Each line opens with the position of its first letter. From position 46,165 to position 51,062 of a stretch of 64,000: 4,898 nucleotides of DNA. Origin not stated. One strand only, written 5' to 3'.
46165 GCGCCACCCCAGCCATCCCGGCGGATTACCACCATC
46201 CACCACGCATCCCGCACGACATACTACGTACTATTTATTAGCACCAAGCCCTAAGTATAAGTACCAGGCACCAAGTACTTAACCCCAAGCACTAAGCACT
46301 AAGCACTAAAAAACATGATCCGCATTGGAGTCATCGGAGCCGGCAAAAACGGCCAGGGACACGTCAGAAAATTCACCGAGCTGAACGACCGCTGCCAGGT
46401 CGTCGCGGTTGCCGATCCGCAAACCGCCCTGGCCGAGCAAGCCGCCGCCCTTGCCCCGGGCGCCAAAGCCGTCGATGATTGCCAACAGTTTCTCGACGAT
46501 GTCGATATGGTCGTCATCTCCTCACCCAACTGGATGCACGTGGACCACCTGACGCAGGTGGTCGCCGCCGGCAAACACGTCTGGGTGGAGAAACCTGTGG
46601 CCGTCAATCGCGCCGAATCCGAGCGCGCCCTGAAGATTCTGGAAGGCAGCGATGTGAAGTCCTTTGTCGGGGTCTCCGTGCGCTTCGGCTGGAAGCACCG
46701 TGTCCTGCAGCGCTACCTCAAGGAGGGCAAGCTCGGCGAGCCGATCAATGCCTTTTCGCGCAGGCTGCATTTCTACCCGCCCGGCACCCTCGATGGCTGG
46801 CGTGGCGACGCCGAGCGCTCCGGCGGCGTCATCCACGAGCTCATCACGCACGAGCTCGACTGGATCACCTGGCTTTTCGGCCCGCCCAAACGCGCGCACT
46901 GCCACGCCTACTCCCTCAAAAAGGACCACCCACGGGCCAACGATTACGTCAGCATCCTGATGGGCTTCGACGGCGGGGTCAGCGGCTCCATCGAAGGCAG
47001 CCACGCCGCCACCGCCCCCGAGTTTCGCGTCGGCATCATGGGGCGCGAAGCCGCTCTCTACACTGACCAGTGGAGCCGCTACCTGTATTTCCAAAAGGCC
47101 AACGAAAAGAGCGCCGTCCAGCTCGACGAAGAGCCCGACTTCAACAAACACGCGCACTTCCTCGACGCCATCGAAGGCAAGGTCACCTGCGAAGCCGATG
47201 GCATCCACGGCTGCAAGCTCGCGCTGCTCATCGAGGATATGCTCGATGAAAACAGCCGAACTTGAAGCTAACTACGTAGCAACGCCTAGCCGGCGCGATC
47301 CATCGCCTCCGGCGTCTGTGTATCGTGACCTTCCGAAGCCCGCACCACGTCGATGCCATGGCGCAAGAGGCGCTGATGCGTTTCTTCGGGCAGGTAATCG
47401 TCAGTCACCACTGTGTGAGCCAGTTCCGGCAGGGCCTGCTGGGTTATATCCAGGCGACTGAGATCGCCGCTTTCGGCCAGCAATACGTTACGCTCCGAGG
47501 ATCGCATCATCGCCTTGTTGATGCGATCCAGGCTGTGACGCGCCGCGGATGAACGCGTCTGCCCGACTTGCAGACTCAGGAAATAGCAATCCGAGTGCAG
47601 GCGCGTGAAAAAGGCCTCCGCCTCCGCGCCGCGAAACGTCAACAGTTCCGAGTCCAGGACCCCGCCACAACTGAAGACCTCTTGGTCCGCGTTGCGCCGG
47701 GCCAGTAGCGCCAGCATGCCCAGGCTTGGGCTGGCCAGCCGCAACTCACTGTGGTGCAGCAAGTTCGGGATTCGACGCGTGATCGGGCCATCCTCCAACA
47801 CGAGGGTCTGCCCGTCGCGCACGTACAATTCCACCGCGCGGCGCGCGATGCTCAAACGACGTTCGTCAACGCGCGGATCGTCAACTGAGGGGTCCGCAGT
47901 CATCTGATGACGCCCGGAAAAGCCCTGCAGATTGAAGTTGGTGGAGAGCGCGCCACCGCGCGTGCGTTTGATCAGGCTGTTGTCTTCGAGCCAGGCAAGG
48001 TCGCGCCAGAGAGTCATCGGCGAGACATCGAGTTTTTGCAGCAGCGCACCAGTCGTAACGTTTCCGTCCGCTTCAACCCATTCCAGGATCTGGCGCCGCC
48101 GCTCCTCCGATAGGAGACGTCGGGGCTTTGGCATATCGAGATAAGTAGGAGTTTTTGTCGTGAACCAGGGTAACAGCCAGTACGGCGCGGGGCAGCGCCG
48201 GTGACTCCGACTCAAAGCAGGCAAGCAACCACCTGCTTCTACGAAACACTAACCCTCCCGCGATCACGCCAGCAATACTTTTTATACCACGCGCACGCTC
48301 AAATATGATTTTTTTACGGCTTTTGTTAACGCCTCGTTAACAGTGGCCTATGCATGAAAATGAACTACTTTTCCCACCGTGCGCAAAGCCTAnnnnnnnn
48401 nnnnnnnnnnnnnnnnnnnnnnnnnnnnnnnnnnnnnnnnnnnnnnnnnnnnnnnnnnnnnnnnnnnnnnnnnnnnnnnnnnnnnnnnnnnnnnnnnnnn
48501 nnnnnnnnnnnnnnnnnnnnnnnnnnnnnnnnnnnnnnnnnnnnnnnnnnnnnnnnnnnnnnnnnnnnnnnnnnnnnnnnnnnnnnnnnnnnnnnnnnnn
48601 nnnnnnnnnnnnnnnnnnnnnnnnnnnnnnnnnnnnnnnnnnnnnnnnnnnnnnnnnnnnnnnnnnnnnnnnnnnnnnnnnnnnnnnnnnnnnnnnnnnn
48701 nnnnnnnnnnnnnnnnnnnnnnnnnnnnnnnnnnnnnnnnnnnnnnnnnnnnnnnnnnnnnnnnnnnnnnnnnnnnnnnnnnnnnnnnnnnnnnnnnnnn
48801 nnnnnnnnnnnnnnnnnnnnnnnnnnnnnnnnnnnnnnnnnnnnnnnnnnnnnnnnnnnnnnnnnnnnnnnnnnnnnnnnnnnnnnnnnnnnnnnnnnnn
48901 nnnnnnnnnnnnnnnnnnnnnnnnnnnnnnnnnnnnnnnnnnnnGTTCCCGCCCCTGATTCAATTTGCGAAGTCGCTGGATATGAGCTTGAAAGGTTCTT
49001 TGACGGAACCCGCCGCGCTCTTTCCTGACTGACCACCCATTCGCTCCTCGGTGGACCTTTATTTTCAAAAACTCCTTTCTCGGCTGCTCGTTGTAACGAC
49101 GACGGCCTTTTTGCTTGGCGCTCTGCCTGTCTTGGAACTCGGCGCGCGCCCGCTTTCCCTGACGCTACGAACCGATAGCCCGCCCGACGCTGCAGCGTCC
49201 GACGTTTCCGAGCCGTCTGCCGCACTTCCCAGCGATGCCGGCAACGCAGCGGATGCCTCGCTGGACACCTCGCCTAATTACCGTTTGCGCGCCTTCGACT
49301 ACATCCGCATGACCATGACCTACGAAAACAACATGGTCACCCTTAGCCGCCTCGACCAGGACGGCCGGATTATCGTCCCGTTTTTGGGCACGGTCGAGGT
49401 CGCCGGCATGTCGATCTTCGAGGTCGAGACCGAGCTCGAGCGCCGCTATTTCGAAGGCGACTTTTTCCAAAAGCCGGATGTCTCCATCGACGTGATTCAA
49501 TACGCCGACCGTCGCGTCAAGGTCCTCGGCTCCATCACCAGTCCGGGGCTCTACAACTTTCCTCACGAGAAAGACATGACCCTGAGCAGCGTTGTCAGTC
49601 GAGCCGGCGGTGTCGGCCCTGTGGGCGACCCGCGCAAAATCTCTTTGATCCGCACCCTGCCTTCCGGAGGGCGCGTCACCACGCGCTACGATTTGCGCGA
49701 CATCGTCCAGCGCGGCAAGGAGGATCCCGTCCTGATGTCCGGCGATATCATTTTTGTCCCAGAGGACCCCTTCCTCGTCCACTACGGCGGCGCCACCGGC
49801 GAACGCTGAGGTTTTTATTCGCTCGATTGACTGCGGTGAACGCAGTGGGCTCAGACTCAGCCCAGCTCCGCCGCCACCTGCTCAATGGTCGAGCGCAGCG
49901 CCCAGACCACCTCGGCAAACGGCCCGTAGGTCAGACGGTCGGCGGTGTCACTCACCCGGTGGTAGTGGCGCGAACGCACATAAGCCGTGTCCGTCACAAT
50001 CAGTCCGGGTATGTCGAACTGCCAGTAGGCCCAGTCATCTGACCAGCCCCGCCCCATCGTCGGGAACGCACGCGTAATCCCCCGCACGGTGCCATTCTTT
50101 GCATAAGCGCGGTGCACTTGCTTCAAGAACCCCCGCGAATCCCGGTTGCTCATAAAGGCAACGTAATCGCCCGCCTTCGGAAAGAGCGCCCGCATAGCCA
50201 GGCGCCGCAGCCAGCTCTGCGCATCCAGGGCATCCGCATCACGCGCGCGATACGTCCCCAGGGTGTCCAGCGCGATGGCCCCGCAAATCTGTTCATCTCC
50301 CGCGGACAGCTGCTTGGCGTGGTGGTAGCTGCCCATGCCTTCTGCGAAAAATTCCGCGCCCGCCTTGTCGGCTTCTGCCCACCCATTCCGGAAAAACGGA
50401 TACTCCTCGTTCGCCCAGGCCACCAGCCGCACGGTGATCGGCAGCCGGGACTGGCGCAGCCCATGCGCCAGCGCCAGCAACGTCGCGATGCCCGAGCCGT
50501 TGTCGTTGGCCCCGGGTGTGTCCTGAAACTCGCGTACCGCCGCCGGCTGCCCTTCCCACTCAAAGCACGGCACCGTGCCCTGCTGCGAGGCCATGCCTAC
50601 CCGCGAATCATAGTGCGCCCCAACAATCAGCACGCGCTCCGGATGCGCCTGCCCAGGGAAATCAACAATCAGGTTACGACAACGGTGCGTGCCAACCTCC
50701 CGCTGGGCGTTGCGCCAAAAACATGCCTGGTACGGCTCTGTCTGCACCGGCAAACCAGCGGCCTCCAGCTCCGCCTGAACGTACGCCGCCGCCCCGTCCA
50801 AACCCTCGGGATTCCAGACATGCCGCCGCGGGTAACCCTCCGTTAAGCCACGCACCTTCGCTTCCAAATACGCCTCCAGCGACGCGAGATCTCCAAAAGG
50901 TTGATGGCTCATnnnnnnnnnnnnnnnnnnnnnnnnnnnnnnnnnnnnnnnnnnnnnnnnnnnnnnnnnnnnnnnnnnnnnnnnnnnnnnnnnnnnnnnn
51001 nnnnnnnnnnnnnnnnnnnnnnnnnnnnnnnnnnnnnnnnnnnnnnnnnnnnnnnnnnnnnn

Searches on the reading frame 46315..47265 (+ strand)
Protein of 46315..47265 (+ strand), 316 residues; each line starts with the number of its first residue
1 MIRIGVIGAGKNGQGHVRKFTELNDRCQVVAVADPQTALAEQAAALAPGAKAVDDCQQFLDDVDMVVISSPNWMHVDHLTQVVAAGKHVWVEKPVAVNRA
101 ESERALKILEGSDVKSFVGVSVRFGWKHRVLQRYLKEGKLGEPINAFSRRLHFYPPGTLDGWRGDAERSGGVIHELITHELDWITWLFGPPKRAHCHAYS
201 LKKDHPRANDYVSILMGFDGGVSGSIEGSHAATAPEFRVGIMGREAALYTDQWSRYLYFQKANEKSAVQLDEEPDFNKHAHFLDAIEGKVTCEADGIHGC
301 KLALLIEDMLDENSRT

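Call 17: search_protein_families(library=pfam, proteins=[window:46315-47265:+], max_evalue=0.001)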
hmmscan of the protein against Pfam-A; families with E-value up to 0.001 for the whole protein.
window:46315-47265:+ (316 aa): 4 families
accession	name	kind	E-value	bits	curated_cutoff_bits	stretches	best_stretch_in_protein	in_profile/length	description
PF01408.29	GFO_IDH_MocA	-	1.1e-22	81.4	24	1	2-119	1-119/120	Oxidoreductase family, NAD-binding Rossmann fold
PF22725.1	GFO_IDH_MocA_C3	-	3.3e-22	79.2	27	1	129-248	2-123/124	GFO/IDH/MocA C-terminal domain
PF02894.22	GFO_IDH_MocA_C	-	5e-15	56.3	22.9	1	135-255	4-135/218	Oxidoreductase family, C-terminal alpha/beta domain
PF03807.23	F420_oxidored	-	9.2e-06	26.6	21.6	1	3-82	1-79/94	NADP oxidoreductase coenzyme F420-dependent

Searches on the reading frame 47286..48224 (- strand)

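Call 74: search_protein_families(library=pfam, proteins=[window:47286-48224:-], max_evalue=0.001)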
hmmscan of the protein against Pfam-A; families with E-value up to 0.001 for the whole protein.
window:47286-48224:- (312 aa): 4 families
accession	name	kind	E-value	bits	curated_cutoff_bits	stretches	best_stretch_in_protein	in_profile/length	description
PF00455.28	DeoRC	-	8.1e-14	52.3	31.8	1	122-275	5-159/160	DeoR C terminal sensor domain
PF08220.18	HTH_DeoR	-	6.2e-13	48.7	21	1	42-95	1-54/57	DeoR-like helix-turn-helix domain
PF08279.18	HTH_11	-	4.9e-08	33.2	25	1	42-82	1-42/55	HTH domain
PF25213.1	HVO_A0261_N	-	0.0001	22.6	35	1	37-91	7-60/86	HVO_A0261 N-terminal domain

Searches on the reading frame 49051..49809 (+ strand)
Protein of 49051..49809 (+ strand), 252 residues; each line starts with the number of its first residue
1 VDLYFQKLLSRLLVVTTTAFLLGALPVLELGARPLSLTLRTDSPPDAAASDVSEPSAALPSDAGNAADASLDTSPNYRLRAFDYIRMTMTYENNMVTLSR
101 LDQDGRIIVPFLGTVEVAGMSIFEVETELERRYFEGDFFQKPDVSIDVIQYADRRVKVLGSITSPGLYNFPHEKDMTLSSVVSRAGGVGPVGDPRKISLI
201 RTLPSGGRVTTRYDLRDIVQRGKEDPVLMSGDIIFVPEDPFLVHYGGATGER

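Call 74: search_protein_families(library=pfam, proteins=[window:49051-49809:+], max_evalue=0.001)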
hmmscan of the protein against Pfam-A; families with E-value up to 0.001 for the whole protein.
window:49051-49809:+ (252 aa): 3 families
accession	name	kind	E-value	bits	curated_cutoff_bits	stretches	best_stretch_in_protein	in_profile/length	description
PF02563.21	Poly_export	-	9.1e-14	51.8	28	1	73-148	3-76/77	Polysaccharide biosynthesis/export protein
PF10531.15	SLBB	-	3.7e-08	33.5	27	1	155-210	1-52/55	SLBB domain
PF22461.2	SLBB_2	-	9e-05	22.9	27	1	155-236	2-79/79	SLBB domain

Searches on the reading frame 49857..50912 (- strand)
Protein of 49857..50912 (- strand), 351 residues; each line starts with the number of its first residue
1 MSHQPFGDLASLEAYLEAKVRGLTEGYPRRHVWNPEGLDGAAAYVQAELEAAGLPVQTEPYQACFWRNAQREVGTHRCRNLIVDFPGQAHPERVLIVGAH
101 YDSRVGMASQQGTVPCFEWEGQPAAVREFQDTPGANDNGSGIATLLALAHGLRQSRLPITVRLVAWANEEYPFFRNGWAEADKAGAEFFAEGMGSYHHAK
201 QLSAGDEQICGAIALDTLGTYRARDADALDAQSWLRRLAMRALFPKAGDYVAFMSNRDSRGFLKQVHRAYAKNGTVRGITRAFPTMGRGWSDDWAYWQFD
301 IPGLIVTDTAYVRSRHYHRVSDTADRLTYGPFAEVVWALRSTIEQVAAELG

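Call 74: search_protein_families(library=pfam, proteins=[window:49857-50912:-], max_evalue=0.001)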
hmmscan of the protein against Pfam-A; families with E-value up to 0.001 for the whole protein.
window:49857-50912:- (351 aa): 1 family
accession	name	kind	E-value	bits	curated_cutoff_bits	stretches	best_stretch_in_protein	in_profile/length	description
PF04389.22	Peptidase_M28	-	9.7e-22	78.1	21.3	1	80-338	1-188/193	Peptidase family M28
